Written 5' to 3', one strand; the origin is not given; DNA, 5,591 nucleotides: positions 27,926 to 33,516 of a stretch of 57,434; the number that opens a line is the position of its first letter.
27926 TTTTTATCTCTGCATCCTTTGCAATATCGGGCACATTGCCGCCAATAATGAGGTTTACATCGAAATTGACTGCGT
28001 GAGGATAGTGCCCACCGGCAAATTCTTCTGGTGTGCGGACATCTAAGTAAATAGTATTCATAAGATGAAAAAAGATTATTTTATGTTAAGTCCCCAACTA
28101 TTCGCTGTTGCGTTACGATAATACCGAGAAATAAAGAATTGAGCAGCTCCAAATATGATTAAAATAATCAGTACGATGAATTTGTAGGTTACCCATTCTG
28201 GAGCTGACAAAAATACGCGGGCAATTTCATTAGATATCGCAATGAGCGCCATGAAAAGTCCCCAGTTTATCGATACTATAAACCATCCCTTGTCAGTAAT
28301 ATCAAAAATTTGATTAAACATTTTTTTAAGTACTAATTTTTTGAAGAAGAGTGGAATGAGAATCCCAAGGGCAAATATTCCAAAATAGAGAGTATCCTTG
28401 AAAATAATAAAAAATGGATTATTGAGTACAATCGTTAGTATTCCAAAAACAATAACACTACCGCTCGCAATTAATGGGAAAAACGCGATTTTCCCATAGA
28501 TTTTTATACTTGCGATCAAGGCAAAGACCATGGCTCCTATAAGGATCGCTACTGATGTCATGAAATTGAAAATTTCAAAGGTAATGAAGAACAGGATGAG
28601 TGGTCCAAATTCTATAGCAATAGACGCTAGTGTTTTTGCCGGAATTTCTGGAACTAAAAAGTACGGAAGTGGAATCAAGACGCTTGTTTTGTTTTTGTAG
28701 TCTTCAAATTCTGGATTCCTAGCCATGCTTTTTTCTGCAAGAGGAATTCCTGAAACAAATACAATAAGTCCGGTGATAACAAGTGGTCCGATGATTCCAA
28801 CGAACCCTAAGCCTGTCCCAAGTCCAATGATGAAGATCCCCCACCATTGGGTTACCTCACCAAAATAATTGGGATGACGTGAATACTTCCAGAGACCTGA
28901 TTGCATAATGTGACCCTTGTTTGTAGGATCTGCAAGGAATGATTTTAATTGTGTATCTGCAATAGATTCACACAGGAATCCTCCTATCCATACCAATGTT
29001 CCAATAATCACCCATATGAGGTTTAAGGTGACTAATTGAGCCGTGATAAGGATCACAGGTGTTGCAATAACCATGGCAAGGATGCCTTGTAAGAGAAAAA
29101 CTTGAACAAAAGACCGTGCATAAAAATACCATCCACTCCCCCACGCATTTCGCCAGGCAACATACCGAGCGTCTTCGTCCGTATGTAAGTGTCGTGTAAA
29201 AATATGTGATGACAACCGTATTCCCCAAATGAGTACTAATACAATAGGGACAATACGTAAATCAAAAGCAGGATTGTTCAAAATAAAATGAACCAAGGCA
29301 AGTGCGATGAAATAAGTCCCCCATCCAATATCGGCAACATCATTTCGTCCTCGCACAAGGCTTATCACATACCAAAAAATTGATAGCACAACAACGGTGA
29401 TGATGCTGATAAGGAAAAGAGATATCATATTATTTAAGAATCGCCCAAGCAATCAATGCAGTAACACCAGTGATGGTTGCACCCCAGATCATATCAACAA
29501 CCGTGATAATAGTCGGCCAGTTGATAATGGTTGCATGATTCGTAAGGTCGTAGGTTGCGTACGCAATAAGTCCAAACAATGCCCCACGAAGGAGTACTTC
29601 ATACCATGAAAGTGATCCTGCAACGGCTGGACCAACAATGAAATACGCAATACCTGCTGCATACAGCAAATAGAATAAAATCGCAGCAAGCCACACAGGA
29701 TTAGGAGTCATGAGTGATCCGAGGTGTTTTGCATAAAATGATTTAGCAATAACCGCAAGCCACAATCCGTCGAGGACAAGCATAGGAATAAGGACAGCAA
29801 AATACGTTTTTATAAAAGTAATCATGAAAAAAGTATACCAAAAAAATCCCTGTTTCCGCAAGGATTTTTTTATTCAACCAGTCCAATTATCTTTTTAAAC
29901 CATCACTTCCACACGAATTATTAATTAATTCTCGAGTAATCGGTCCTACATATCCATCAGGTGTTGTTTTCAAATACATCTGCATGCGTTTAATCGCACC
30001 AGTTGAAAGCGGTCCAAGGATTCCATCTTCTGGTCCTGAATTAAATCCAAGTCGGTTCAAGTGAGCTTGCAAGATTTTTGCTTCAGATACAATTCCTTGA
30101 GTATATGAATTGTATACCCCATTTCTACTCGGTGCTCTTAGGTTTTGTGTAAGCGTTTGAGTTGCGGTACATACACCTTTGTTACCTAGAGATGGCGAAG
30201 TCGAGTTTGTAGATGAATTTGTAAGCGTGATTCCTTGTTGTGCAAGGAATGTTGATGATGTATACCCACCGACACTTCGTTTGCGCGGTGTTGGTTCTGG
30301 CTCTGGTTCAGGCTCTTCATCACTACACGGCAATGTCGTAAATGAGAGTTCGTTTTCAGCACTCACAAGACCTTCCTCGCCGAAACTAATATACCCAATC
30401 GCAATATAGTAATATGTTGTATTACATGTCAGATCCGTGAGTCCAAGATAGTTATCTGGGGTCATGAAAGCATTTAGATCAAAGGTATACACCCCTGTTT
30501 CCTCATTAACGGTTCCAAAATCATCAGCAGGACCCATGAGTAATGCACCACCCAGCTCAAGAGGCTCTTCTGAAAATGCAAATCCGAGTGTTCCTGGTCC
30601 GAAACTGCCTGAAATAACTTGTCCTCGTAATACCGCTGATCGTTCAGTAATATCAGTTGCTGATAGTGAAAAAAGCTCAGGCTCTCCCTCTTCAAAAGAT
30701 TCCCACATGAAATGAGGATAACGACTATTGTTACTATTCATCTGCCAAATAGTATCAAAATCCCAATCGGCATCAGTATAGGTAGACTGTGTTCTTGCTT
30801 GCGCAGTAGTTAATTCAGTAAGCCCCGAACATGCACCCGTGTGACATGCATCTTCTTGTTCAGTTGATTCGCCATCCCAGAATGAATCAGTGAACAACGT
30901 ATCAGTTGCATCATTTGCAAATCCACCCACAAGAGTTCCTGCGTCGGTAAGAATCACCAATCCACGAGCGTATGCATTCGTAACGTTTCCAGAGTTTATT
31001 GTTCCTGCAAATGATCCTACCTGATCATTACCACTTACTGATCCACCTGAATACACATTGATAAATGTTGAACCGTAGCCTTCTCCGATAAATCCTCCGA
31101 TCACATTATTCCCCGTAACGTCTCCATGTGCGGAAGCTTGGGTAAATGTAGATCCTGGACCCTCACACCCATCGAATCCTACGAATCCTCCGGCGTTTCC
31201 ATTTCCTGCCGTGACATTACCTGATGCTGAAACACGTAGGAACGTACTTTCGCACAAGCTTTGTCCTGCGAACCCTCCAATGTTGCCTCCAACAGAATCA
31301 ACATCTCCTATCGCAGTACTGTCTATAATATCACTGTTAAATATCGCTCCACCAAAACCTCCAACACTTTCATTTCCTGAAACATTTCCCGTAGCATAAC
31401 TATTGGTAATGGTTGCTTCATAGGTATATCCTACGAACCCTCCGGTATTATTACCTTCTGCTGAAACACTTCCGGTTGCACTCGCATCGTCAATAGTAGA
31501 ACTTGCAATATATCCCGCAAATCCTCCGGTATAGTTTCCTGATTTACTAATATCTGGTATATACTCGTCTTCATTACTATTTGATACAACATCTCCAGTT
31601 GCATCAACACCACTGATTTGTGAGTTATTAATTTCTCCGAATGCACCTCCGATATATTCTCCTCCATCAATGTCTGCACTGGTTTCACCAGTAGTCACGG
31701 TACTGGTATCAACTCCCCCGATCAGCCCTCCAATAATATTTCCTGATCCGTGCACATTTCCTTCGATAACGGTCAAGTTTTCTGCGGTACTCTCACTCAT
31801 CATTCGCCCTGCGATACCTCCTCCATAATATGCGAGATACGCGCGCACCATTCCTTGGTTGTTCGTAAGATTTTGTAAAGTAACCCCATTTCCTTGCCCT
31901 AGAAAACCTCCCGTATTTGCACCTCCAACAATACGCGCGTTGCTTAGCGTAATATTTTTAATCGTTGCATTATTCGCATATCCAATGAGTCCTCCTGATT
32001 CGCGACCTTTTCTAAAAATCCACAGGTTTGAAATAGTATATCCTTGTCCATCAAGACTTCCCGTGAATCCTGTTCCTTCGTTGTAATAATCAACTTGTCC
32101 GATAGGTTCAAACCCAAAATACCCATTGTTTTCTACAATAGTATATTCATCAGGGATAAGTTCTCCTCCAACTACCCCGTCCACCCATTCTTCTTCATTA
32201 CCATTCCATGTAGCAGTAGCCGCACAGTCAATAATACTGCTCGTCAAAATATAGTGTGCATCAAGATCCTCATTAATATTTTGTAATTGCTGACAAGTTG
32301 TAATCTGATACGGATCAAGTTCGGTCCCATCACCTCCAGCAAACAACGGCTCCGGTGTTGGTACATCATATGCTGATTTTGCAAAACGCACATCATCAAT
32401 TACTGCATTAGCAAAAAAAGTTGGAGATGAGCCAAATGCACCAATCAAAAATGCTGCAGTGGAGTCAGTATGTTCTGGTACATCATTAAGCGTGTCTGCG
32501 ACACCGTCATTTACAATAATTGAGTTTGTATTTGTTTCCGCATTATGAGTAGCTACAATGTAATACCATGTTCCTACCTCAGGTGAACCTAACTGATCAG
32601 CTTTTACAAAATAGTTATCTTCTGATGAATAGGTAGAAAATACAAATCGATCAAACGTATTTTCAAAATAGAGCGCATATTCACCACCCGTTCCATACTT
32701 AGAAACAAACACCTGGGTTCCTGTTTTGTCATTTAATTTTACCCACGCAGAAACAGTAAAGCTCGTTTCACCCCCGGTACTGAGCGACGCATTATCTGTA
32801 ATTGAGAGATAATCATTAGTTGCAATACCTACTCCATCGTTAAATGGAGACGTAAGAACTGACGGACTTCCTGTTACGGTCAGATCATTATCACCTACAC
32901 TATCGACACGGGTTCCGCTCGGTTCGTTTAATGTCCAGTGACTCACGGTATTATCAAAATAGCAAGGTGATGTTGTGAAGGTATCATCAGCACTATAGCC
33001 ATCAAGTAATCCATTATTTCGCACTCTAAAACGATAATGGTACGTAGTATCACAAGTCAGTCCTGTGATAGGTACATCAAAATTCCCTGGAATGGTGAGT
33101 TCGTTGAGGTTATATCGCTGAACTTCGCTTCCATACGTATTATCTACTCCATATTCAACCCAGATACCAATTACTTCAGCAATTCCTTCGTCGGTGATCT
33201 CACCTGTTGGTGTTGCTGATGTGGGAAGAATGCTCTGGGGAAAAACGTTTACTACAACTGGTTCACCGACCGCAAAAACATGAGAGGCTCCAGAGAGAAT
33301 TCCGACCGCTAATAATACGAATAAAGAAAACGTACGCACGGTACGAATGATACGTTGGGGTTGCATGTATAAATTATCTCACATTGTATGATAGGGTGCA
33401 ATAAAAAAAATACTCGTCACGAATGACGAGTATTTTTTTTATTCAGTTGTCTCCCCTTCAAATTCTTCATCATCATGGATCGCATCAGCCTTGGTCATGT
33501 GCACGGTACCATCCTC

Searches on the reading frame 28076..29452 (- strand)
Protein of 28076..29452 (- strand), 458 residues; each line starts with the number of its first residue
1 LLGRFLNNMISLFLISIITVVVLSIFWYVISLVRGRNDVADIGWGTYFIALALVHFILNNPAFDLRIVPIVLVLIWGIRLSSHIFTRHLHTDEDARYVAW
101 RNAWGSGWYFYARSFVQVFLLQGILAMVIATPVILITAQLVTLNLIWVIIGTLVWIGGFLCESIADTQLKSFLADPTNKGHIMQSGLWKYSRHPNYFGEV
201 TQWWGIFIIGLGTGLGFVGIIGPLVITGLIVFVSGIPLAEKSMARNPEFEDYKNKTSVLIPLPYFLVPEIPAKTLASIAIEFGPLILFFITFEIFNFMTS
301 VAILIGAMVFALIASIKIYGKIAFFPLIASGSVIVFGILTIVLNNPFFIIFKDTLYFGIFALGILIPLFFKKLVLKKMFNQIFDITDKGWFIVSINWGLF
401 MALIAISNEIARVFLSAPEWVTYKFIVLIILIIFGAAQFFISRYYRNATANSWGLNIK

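Call 105: search_protein_families(library=pfam, proteins=[window:28076-29452:-], max_evalue=0.00001)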
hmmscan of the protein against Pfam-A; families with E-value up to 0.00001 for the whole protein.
window:28076-29452:- (458 aa): 3 families
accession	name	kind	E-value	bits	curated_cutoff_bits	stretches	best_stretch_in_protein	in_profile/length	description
PF06966.17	DUF1295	-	1e-64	218.7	20.4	1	27-256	1-235/235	Protein of unknown function (DUF1295)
PF04279.20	IspA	-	2e-29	103.5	28.7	1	278-444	3-172/176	Intracellular septation protein A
PF02544.21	Steroid_dh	-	3.2e-07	30.9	22.6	1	145-261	39-147/150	3-oxo-5-alpha-steroid 4-dehydrogenase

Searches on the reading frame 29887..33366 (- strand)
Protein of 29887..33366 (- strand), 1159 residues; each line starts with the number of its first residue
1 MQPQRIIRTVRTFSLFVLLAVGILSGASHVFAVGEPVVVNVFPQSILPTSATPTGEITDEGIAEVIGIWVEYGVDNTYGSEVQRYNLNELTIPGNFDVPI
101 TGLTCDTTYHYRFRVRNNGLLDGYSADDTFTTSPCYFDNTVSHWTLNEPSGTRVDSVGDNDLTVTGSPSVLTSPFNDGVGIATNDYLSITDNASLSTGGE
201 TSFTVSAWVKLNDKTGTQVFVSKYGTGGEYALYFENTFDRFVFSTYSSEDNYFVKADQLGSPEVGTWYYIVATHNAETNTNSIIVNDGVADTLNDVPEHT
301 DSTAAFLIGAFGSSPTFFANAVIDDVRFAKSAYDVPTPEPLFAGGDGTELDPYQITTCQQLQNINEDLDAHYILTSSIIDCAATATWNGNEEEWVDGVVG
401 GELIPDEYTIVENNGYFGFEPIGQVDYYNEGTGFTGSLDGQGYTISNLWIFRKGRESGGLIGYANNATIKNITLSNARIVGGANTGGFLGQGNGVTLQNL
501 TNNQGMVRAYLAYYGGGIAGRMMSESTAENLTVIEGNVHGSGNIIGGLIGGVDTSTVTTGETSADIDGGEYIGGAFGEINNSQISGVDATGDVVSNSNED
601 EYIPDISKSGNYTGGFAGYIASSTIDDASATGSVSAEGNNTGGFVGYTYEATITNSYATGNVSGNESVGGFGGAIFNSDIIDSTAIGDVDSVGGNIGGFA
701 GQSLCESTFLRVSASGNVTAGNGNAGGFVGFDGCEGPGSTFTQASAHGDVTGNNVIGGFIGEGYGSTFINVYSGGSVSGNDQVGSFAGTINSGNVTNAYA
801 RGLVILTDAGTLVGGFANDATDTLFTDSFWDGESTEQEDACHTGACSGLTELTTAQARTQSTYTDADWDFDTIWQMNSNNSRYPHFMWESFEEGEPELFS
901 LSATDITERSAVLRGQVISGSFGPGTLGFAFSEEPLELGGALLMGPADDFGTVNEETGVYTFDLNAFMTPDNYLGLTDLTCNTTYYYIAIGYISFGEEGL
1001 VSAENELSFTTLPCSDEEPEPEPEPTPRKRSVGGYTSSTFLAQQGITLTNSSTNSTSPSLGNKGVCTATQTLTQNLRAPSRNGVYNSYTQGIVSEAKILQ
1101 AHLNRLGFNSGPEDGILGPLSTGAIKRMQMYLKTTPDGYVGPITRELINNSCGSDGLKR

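Call 105: search_protein_families(library=pfam, proteins=[window:29887-33366:-], max_evalue=0.00001)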
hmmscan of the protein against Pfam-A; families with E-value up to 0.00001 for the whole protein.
window:29887-33366:- (1159 aa): 3 families
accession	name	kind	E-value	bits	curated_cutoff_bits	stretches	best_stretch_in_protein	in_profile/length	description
PF13385.13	Laminin_G_3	-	3.3e-15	57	27.6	1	183-332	3-144/151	Concanavalin A-like lectin/glucanases superfamily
PF01471.23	PG_binding_1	-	5.7e-12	46.1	23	1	1095-1147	4-56/57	Putative peptidoglycan binding domain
PF07581.17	Glug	-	1.3e-08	35.1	20.5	0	638-663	2-28/28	The GLUG motif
